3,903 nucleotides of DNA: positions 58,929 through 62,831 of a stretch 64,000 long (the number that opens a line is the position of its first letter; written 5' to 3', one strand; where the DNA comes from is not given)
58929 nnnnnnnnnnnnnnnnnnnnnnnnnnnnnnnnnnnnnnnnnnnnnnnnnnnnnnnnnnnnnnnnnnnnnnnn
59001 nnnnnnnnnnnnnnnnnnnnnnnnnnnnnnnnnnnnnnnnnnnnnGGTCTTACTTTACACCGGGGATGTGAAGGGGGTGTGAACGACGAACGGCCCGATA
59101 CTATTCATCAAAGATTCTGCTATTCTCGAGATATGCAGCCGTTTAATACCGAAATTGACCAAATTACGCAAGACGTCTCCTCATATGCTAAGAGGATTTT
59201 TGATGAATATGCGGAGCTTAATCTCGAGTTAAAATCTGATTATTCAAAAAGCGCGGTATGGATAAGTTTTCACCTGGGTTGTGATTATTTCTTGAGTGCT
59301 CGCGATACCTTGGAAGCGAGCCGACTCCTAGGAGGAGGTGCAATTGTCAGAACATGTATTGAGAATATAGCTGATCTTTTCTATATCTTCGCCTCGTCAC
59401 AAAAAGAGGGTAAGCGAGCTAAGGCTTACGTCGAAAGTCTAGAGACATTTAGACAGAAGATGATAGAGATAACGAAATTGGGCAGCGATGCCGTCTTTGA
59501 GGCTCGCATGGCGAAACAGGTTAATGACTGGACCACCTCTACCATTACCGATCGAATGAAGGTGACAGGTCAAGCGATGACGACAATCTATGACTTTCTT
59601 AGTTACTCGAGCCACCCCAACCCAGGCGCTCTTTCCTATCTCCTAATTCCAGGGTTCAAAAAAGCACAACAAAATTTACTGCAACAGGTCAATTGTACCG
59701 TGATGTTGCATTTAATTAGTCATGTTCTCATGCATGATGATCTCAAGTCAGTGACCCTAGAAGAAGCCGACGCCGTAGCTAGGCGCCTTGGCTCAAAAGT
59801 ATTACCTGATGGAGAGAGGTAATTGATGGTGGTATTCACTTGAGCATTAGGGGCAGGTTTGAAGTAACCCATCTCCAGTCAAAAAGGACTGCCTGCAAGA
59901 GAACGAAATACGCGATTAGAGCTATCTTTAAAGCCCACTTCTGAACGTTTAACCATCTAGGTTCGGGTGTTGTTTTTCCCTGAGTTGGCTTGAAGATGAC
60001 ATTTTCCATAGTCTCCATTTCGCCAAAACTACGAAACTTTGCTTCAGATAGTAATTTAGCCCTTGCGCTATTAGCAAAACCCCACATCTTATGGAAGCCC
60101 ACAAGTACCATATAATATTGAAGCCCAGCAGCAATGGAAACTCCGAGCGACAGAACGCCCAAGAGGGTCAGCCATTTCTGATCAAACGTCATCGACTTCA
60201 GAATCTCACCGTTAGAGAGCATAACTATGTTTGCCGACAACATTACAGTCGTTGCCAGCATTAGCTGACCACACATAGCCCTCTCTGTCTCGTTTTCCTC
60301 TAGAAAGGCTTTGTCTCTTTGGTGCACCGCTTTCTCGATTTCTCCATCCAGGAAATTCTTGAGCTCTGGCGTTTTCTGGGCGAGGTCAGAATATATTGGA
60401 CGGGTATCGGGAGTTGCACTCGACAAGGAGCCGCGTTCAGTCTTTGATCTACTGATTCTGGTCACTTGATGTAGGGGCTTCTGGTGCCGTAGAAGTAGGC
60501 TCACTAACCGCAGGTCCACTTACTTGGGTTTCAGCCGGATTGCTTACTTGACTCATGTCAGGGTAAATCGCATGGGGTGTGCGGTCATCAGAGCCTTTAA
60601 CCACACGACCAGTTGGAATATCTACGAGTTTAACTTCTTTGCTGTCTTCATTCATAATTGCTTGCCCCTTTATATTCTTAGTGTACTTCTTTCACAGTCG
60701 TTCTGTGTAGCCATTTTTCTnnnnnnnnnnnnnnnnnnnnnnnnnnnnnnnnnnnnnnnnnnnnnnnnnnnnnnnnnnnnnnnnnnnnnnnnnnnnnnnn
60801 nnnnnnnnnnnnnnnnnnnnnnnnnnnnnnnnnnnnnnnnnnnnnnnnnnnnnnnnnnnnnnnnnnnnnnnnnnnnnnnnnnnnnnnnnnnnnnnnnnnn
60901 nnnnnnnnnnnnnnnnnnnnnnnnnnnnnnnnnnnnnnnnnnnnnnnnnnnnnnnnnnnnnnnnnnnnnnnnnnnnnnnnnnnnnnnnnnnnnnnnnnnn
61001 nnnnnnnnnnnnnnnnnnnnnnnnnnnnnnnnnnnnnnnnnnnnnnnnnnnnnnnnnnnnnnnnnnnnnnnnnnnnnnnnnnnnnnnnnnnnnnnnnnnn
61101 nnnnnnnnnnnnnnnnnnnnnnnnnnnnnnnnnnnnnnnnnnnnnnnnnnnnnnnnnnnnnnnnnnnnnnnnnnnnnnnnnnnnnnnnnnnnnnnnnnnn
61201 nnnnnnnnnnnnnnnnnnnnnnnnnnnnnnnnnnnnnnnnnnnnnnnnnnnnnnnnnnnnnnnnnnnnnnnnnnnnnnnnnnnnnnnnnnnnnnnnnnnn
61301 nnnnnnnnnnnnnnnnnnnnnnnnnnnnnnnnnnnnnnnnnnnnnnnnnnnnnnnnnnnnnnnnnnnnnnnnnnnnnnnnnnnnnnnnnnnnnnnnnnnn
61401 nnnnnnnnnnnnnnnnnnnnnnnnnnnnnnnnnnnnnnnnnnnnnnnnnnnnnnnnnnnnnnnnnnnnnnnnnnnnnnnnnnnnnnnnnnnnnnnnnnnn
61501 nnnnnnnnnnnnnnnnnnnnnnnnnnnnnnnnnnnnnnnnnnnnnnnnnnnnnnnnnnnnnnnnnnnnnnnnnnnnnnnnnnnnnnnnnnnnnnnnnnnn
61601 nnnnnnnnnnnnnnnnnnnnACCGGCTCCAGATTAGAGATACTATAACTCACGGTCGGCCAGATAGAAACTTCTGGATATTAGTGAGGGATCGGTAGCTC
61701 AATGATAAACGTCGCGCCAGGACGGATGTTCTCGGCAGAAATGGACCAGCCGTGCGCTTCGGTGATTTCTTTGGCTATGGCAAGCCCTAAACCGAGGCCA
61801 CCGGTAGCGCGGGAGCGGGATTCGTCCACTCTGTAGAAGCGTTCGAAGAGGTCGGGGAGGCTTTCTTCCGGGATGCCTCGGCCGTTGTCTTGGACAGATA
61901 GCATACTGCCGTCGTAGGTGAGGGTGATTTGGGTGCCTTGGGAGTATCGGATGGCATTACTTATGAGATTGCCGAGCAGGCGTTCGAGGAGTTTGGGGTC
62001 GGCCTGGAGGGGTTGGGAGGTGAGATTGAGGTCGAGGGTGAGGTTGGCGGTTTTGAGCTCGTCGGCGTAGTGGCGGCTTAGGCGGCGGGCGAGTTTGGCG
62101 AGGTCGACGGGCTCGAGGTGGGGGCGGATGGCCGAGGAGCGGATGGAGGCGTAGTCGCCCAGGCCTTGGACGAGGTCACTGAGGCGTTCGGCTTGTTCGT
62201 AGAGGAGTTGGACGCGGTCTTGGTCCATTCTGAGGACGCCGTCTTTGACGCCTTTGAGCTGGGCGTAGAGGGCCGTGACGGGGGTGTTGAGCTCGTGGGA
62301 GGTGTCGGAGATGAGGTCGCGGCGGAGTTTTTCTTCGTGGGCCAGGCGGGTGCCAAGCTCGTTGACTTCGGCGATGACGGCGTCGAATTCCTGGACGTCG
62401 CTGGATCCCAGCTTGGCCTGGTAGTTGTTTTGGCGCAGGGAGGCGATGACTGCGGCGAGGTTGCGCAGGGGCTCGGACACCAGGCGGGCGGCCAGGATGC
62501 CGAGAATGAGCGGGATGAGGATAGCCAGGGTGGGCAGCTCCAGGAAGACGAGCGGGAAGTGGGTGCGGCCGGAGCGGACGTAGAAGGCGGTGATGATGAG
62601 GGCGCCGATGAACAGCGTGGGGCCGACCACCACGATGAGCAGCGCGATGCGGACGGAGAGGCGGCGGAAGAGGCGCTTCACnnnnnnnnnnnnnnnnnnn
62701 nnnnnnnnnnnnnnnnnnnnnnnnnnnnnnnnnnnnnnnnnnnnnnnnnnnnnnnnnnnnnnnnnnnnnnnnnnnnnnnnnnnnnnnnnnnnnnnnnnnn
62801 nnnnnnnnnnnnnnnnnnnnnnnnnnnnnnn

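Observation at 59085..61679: Low-GC three-gene island of unknown function inserted between the two-component system and its partner ABC transporter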

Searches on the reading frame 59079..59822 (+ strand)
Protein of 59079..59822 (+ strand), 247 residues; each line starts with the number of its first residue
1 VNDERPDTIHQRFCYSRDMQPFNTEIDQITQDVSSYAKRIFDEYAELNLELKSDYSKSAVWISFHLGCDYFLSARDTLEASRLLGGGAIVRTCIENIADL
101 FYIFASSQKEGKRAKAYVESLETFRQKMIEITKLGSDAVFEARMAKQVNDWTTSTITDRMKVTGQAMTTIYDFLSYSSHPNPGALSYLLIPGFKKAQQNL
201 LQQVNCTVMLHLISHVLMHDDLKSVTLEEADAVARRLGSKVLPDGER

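Call 4: search_protein_families(library=pfam, proteins=[window:59079-59822:+], max_evalue=0.1)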
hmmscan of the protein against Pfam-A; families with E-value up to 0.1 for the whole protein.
window:59079-59822:+ (247 aa): 2 families
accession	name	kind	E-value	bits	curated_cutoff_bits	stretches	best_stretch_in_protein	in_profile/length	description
PF18928.5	DUF5677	-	1.3e-07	32.2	27.1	1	79-189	23-159/166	Family of unknown function (DUF5677)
PF13883.13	CREG_beta-barrel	-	0.054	13.9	27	1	142-215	10-83/167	CREG, beta-barrel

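Call 5: search_protein_families(library=padloc, proteins=[window:59079-59822:+], max_evalue=1)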
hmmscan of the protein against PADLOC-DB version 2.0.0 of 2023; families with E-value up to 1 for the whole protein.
window:59079-59822:+ (247 aa): 0 families

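Call 6: search_protein_families(library=ncbifam, proteins=[window:59079-59822:+], max_evalue=1)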
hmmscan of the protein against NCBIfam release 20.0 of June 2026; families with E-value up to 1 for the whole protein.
window:59079-59822:+ (247 aa): 2 families
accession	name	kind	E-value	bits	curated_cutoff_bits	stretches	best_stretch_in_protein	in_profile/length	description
NF010667.0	PRK14064.1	equivalog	0.032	14.6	134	1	116-150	28-63/75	exodeoxyribonuclease VII small subunit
NF011831.0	PRK15303.1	equivalog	0.16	11.7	333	1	137-170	193-226/229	hypothetical protein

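Call 7: search_protein_families(library=phrogs, proteins=[window:59079-59822:+], max_evalue=1)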
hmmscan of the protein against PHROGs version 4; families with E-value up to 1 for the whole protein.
window:59079-59822:+ (247 aa): 1 family
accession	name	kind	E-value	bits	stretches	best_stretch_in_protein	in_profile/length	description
phrog_19788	-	unknown function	0.2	12.4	1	62-121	42-98/240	-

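Call 20: find_homologous_proteins(query=window:59079-59822:+, max_evalue=0.01)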
Query window:59079-59822:+ (247 aa): 2 proteins with E <= 0.01 among 509 candidates.
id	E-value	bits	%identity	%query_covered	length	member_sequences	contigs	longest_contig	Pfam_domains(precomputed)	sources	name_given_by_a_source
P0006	4.5e-146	503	100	93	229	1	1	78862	PF18928.6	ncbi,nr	ncbi:MAG: hypothetical protein JWN01_484 [Patescibacteria group bacterium]|nr:hypothetical protein [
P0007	2.8e-72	261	52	92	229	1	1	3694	PF18928.6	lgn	-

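Call 22: find_encoding_contigs(protein=P0007, flank=10000)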
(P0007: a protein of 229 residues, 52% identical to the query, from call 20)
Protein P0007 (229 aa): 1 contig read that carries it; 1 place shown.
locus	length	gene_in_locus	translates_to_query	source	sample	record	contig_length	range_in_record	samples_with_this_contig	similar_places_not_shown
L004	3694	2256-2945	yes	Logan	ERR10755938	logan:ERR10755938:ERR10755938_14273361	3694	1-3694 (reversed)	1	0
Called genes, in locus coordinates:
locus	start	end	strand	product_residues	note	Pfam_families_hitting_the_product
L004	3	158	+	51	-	?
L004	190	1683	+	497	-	PF03116:NQR2_RnfD_RnfE (weak), PF00175:NAD_binding_1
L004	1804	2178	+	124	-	-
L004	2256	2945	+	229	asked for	PF18928:DUF5677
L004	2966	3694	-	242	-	?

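Call 32: search_protein_families(library=pfam, proteins=[L004:1804-2178:+, L004:2966-3664:-], max_evalue=0.1)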
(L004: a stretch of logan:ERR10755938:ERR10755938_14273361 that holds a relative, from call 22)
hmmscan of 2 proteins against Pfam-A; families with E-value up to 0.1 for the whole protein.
L004:1804-2178:+ (124 aa): 0 families

L004:2966-3664:- (232 aa): 0 families

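Call 41: search_solved_structures(query=A3, max_evalue=10)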
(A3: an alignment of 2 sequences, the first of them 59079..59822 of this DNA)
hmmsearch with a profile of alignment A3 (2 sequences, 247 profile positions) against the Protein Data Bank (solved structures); distinct sequences matched with E-value up to 10: 11.
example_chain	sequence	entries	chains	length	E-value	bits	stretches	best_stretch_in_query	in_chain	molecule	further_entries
7p83_A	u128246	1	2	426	0.02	17.4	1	15-63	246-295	S-adenosylmethionine synthase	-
7p82_A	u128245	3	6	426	0.02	17.3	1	15-63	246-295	S-adenosylmethionine synthase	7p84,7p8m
9e3j_L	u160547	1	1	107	0.16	14.4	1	150-190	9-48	PERT-171 LC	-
5u3k_L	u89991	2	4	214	0.44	12.9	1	150-191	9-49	DH511.2 Fab Light Chain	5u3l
8vtd_A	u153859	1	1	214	0.62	12.5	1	151-194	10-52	Vibostolimab Fab Light chain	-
9zga_B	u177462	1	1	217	0.69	12.3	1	147-194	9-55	Antibody DH511.12P Fab light chain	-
9zg9_B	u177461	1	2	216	0.74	12.2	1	147-194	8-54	Antibody DH511.12P Fab light chain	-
5u3m_L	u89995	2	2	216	0.94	11.9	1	148-194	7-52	DH511.11P Fab Light Chain | DH511.12P Fab Light Chain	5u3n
8yef_B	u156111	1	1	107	1.1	11.6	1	150-190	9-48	Light chain of F5-77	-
8dxs_L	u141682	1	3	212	1.9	10.9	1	151-195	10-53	P2B4 Light chain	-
2d7t_L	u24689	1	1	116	2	10.8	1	151-193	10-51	anti polyhydroxybutyrate antibody Fv, light chain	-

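Call 45: predict_structure(alignment_id=A3)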
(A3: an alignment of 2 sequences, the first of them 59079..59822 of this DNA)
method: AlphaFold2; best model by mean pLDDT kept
length: 247 residues; sequences in the alignment: 2
mean_pLDDT: 46.5   pTM: 0.46
mean pLDDT of the five models: 46.5, 41.4, 39.8, 38.9, 34.6
residues with pLDDT >= 90: 0; 70-90: 8; 50-70: 93; < 50: 146
segments of 3 or more residues with pLDDT < 50: 1-7, 48-56, 82-88, 106-110, 134-247
pLDDT, mean of each block of 10 residues (from residue 1): 42 54 67 70 55 48 57 61 47 53 48 62 63 43 35 36 31 30 35 35 35 36 40 40 33
secondary structure, 60 per line:
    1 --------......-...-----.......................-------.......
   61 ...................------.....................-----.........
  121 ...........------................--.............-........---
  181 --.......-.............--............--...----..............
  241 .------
elements in order: H9-14 H24-46 H54-79 H86-106 H112-131 H138-153 H156-168 H170-177 H183-189 H191-203 H206-217 H227-241

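Call 84: search_dna_similar(query=window:59133-59822:+, collection=plasmids, mode=protein, max_evalue=0.001)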
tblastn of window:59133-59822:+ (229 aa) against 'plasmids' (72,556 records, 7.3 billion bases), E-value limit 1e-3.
No match.

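Call 85: search_dna_similar(query=window:59133-59822:+, collection=phages, mode=protein, max_evalue=0.001)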
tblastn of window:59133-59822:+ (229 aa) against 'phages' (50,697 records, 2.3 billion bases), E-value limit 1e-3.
No match.

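Call 110: find_related_loci(query=A3, collection=viral_contigs, flank=6000)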
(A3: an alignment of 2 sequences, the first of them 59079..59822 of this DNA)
Query A3 (247 aa) in viral_contigs; peptide patterns used: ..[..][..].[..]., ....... (x = any residue, [..] = any of these).
63 stretches matched a pattern, but none encodes a relative of the query by tblastn (E <= 1e-3).

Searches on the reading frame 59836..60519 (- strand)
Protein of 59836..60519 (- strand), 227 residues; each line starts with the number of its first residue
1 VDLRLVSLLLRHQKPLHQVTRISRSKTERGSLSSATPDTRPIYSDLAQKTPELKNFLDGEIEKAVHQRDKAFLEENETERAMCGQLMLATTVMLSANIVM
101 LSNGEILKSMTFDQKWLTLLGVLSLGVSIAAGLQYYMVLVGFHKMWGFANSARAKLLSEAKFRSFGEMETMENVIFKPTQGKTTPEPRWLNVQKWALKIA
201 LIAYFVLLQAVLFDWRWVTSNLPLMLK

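Call 4: search_protein_families(library=pfam, proteins=[window:59836-60519:-], max_evalue=0.1)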
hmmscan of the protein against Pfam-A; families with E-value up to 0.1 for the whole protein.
window:59836-60519:- (227 aa): 0 families

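Call 5: search_protein_families(library=padloc, proteins=[window:59836-60519:-], max_evalue=1)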
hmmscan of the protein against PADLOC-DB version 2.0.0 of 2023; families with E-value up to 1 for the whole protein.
window:59836-60519:- (227 aa): 1 family
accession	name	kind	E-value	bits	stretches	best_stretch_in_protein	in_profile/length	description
PDLC04895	PDC-S06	-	0.05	10.1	1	8-110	636-738/784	-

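Call 6: search_protein_families(library=ncbifam, proteins=[window:59836-60519:-], max_evalue=1)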
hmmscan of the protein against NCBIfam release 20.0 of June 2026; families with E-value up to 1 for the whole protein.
window:59836-60519:- (227 aa): 0 families

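Call 7: search_protein_families(library=phrogs, proteins=[window:59836-60519:-], max_evalue=1)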
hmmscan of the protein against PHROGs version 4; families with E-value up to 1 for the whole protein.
window:59836-60519:- (227 aa): 2 families
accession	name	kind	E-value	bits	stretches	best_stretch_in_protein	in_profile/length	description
phrog_1299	-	lysis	0.16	12.7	1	89-139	8-53/100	holin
phrog_8964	-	unknown function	0.19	11.8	1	57-96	208-247/302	-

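Call 19: find_homologous_proteins(query=window:59836-60519:-, max_evalue=0.01)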
Query window:59836-60519:- (227 aa): 2 proteins with E <= 0.01 among 447 candidates.
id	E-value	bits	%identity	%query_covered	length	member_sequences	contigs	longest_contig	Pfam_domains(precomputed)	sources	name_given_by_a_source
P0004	8.5e-142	488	100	98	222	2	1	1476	-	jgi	jgi:hypothetical protein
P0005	2.7e-36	143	42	79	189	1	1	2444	-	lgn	-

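Call 21: find_encoding_contigs(protein=P0005, flank=10000)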
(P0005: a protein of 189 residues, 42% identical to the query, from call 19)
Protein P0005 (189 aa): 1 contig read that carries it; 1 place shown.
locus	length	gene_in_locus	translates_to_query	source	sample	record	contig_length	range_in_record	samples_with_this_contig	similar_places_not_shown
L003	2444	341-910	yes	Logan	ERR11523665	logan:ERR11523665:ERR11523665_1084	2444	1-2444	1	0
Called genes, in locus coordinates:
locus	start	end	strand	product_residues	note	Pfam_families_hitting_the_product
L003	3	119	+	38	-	?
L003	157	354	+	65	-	-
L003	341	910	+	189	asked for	-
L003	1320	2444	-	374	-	?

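Call 23: find_encoding_contigs(protein=P0004, flank=10000)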
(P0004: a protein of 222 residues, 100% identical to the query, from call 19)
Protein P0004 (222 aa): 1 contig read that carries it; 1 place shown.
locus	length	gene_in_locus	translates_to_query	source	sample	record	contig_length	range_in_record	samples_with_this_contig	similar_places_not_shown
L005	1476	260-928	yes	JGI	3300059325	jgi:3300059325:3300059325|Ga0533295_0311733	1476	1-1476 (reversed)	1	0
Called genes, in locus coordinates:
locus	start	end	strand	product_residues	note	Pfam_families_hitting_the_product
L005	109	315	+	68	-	-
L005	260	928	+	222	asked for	-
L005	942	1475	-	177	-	?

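Call 32: search_protein_families(library=pfam, proteins=[L003:157-354:+, L003:335-910:+], max_evalue=0.1)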
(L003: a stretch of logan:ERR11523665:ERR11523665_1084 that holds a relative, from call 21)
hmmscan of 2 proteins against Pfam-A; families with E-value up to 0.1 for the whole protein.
L003:157-354:+ (65 aa): 0 families

L003:335-910:+ (191 aa): 0 families

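Call 86: search_dna_similar(query=window:59836-60465:-, collection=plasmids, mode=protein, max_evalue=0.01)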
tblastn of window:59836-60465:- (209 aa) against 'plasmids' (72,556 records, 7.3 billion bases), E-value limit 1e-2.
No match.

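Call 87: search_dna_similar(query=window:59836-60465:-, collection=phages, mode=protein, max_evalue=0.01)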
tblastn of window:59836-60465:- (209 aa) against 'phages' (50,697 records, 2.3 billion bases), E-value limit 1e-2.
No match.

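Call 111: find_related_loci(query=A2, collection=viral_contigs, flank=6000)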
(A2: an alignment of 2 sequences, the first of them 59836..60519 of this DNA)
Query A2 (227 aa) in viral_contigs; peptide patterns used: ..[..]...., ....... (x = any residue, [..] = any of these).
77 stretches matched a pattern, but none encodes a relative of the query by tblastn (E <= 1e-3).

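Call 115: search_solved_structures(query=A2, max_evalue=10)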
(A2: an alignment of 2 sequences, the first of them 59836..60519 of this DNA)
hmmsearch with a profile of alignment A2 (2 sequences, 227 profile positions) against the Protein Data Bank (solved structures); distinct sequences matched with E-value up to 10: 0.

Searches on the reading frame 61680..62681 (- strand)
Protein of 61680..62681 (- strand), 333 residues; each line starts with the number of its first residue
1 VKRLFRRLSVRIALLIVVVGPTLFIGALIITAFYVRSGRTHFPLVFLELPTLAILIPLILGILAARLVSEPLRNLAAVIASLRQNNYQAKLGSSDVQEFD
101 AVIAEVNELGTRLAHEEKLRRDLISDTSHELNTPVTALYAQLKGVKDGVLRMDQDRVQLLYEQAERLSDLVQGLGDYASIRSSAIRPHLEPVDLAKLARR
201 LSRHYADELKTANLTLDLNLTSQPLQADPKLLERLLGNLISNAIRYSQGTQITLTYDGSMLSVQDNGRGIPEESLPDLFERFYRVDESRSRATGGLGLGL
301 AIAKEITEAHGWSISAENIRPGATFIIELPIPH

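Call 4: search_protein_families(library=pfam, proteins=[window:61680-62681:-], max_evalue=0.1)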
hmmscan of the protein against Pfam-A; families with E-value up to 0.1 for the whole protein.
window:61680-62681:- (333 aa): 4 families
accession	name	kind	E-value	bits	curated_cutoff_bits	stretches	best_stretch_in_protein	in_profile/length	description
PF02518.31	HATPase_c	-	6.9e-26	91.3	26.4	1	228-332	2-110/111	Histidine kinase-, DNA gyrase B-, and HSP90-like ATPase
PF00512.31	HisKA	-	1.4e-09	38.3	26.9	1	120-182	2-65/66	His Kinase A (phospho-acceptor) domain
PF00672.30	HAMP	-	0.0025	18.5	25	1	64-113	2-51/53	HAMP domain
PF13589.12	HATPase_c_3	-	0.0048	17.4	25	1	236-303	7-80/137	Histidine kinase-, DNA gyrase B-, and HSP90-like ATPase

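Call 12: find_encoding_contigs(protein=window:61680-62681:-, flank=10000, max_places=10)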
Protein window:61680-62681:- (333 aa): no gene with exactly this product is on record in the collection.

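Call 28: find_related_loci(query=window:61680-62681:-, collection=genome_contigs, flank=8000)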
Query window:61680-62681:- (333 aa) in genome_contigs; peptide patterns used: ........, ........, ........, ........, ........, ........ (x = any residue, [..] = any of these).
152 stretches matched a pattern; 32 encode a relative of the query (tblastn E <= 1e-3); 32 distinct loci.
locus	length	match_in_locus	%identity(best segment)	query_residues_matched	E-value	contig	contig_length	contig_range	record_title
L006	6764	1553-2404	33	58-330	6e-37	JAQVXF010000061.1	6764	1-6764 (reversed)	MAG: Syntrophomonas sp. isolate STF2_12 NODE_38610_length_6764_cov_2.695646_Sandtown_F2, whole genome shotgun sequence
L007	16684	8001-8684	32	111-329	2e-22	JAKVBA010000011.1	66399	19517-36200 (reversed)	MAG: Gammaproteobacteria bacterium isolate ALOHA_ZT_16 ZT-Gammaproteobacteria-1_11, whole genome shotgun sequence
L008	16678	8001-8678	30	118-331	2e-21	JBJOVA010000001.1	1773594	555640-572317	Chitinophagaceae bacterium LWZ2-11 1, whole genome shotgun sequence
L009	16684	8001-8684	30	118-330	3e-21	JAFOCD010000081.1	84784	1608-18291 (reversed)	MAG: Bacteroidaceae bacterium isolate RGIG333 Dairy_cattle_Colon-2__c342993, whole genome shotgun sequence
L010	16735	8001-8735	30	97-331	7e-20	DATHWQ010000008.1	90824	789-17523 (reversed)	MAG TPA_asm: Methylotenera sp. isolate SMAG_U16163 k141_317405, whole genome shotgun sequence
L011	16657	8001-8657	33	128-331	7e-20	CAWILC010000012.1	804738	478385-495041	MAG: Pirellulaceae bacterium isolate MFD03250.bin.2.27 genome assembly, contig: contig_9923, whole genome shotgun sequen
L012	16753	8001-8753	30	96-331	1e-17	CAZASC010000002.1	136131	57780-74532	MAG TPA_asm: uncultured Victivallales bacterium isolate binchicken_co3_499 genome assembly, contig: NODE_226_length_1361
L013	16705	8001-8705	29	111-331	3e-17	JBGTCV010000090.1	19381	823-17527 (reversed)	MAG: Candidatus Promineifilaceae bacterium isolate JTS-RE128 k141_9636449, whole genome shotgun sequence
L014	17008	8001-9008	26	16-332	5e-38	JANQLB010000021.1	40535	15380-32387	MAG: Tissierellales bacterium isolate PL25a_bin.35 k99_1809649, whole genome shotgun sequence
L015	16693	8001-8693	32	112-330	4e-15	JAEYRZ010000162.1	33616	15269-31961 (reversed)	MAG: Proteobacteria bacterium isolate OH_CBB_79 k127_131326, whole genome shotgun sequence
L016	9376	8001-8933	24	35-331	1e-14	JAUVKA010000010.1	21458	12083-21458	MAG: Bacteroidota bacterium isolate CSMAG_468 CSMAG_468_k127_2103063_length_21458_cov_24.1285, whole genome shotgun sequ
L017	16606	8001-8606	29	122-322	2e-13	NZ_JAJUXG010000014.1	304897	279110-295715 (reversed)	Dyadobacter sp. CY312 Scaffold10_1, whole genome shotgun sequence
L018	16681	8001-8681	25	103-325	8e-14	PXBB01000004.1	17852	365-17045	MAG: Bacteroidales bacterium isolate T3Sed10_232R1 T3-Sed10-C5950, whole genome shotgun sequence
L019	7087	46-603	32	128-327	1e-12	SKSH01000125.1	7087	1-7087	MAG: Halobacteriales archaeon isolate CSSed162cmA_517 CSSed16-2cmA-47796, whole genome shotgun sequence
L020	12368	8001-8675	24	119-329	8e-12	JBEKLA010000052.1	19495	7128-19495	MAG: Candidatus Binataceae bacterium isolate SPRUCE 35 SPRUCE_35_52, whole genome shotgun sequence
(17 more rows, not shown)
